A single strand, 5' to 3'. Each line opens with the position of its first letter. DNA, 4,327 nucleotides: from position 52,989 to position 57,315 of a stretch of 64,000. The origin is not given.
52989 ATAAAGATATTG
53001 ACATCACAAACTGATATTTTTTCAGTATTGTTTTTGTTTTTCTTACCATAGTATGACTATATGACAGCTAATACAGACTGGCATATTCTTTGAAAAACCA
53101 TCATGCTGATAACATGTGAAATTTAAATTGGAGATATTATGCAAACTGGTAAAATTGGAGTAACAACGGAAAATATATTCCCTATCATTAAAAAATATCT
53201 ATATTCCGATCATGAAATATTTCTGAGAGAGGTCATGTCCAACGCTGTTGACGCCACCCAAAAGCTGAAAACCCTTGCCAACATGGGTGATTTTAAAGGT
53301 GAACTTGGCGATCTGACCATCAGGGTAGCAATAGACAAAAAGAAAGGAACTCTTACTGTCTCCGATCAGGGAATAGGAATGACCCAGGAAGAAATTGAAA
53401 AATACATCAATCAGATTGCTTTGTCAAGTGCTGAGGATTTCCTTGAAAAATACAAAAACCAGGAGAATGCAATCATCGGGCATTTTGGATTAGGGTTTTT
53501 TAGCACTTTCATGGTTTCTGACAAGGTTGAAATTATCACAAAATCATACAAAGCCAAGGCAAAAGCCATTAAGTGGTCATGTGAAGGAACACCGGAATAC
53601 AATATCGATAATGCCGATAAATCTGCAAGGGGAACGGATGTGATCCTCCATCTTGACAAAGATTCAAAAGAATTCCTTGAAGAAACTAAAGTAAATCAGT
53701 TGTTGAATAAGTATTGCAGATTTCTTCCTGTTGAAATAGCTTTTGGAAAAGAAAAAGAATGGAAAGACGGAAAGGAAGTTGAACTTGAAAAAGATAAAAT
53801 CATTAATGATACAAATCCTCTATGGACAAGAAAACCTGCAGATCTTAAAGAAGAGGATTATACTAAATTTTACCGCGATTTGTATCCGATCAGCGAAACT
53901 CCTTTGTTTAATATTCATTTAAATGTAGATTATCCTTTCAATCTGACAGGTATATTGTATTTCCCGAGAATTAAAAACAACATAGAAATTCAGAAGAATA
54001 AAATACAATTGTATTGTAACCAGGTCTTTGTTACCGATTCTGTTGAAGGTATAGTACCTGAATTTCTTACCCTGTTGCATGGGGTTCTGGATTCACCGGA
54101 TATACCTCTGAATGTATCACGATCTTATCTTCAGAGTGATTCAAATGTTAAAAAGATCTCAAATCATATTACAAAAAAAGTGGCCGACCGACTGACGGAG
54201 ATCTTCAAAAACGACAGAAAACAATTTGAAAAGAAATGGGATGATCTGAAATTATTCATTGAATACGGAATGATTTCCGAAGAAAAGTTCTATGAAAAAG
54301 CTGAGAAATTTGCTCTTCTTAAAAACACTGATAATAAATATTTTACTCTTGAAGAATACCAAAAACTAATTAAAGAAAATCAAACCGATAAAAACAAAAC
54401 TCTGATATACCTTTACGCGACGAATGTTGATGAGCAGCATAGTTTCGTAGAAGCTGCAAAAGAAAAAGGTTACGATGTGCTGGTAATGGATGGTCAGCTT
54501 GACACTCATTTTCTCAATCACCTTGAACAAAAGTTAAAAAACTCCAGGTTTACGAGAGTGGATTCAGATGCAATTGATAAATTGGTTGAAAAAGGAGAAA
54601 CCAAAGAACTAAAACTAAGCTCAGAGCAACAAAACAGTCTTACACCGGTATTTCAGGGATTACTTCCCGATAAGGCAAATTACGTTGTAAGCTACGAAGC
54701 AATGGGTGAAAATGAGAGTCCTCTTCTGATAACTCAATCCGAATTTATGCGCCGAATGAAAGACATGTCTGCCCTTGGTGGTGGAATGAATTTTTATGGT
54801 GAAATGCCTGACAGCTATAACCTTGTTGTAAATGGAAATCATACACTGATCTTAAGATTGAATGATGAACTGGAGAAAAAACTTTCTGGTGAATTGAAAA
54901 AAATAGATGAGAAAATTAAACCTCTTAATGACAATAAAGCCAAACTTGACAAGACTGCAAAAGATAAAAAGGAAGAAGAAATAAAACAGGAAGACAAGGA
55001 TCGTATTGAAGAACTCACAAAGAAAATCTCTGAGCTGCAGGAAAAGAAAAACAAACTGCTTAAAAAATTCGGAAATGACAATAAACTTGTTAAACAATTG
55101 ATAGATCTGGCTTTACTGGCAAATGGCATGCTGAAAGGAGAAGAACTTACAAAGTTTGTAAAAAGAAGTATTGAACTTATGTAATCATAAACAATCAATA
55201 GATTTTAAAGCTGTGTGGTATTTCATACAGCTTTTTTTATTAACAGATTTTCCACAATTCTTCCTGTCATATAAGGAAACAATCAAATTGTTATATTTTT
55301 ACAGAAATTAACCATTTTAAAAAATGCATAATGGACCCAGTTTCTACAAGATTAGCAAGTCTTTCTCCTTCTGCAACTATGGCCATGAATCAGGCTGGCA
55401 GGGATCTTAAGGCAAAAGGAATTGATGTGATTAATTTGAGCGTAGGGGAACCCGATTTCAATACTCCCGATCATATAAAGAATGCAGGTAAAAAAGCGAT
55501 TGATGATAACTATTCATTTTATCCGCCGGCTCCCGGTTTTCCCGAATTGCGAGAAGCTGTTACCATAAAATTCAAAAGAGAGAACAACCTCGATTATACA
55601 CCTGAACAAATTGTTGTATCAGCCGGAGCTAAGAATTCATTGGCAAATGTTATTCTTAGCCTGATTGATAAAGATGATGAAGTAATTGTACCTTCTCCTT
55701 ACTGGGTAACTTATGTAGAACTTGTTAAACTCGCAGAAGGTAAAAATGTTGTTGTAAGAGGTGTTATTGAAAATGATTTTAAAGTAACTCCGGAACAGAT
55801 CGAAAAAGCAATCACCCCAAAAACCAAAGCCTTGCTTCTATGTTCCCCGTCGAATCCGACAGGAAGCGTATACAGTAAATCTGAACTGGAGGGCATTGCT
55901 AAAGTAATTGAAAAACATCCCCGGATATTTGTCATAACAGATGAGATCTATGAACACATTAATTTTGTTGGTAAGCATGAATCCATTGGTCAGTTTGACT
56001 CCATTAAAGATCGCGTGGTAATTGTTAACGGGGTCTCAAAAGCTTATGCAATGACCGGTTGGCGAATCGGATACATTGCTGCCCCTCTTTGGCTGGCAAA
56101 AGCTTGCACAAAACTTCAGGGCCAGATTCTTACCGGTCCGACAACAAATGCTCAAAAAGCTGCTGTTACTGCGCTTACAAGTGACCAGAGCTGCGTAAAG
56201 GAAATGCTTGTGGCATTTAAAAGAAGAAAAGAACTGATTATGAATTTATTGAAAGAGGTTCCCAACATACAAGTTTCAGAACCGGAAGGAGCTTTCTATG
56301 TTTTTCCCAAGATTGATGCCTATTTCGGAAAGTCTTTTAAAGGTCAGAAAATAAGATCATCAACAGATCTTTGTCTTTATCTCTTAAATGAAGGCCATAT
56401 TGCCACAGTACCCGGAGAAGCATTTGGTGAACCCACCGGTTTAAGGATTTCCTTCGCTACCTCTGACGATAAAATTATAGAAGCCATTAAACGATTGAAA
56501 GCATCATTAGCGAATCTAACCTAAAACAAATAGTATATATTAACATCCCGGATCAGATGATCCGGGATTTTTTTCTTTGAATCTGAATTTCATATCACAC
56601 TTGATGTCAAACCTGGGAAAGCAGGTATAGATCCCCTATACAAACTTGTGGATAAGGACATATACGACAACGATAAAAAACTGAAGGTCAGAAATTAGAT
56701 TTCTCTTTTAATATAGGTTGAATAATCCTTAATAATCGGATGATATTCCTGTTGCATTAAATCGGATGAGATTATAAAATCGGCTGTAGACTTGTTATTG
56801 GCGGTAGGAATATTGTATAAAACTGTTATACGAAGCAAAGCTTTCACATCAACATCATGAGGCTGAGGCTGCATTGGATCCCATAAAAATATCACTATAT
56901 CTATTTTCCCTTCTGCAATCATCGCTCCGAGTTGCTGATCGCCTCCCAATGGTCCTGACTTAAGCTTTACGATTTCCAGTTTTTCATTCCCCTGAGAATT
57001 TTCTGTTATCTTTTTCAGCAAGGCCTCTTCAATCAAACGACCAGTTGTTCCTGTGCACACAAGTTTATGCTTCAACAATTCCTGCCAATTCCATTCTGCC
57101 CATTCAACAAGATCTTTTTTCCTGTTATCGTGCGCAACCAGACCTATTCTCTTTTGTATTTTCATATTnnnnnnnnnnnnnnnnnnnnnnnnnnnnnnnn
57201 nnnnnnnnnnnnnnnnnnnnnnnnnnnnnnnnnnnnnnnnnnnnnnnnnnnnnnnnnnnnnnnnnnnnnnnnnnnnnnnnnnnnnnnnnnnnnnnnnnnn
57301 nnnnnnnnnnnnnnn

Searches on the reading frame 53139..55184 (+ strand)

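Call 35: search_protein_families(library=pfam, proteins=[window:53139-55184:+], max_evalue=0.00001)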
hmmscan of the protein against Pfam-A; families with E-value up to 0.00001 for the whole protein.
window:53139-55184:+ (681 aa): 3 families
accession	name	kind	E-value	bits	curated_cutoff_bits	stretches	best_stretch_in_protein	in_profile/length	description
PF00183.23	HSP90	-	8.5e-52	177.2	24.4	1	206-581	67-447/518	Hsp90 protein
PF13589.12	HATPase_c_3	-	8.2e-11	42.5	25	1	28-149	6-106/137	Histidine kinase-, DNA gyrase B-, and HSP90-like ATPase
PF02518.31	HATPase_c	-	1.3e-07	32.5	26.4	1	26-174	3-109/111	Histidine kinase-, DNA gyrase B-, and HSP90-like ATPase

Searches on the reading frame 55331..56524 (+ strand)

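Call 35: search_protein_families(library=pfam, proteins=[window:55331-56524:+], max_evalue=0.00001)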
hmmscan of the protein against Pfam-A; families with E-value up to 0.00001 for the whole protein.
window:55331-56524:+ (397 aa): 3 families
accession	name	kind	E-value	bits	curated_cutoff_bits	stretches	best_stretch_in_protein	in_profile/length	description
PF00155.27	Aminotran_1_2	-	7.1e-74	249.6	19.7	1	32-389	2-361/361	Aminotransferase class I and II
PF01041.23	DegT_DnrJ_EryC1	-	8.5e-08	32.2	19.8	1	96-170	45-118/360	DegT/DnrJ/EryC1/StrS aminotransferase family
PF01053.26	Cys_Met_Meta_PP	-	2.7e-07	29.9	27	1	87-205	64-174/381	Cys/Met metabolism PLP-dependent enzyme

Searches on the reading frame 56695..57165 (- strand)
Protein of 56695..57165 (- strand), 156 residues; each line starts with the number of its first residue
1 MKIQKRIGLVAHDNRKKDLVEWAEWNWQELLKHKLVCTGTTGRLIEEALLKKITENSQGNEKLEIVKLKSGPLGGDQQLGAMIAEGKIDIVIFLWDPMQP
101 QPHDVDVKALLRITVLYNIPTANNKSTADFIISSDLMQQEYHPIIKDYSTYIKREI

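Call 35: search_protein_families(library=pfam, proteins=[window:56695-57165:-], max_evalue=0.00001)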
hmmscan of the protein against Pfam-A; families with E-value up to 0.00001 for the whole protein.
window:56695-57165:- (156 aa): 1 family
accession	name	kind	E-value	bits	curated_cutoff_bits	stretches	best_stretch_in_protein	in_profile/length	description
PF02142.27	MGS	-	5.8e-15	55.6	24.1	1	20-121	3-92/94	MGS-like domain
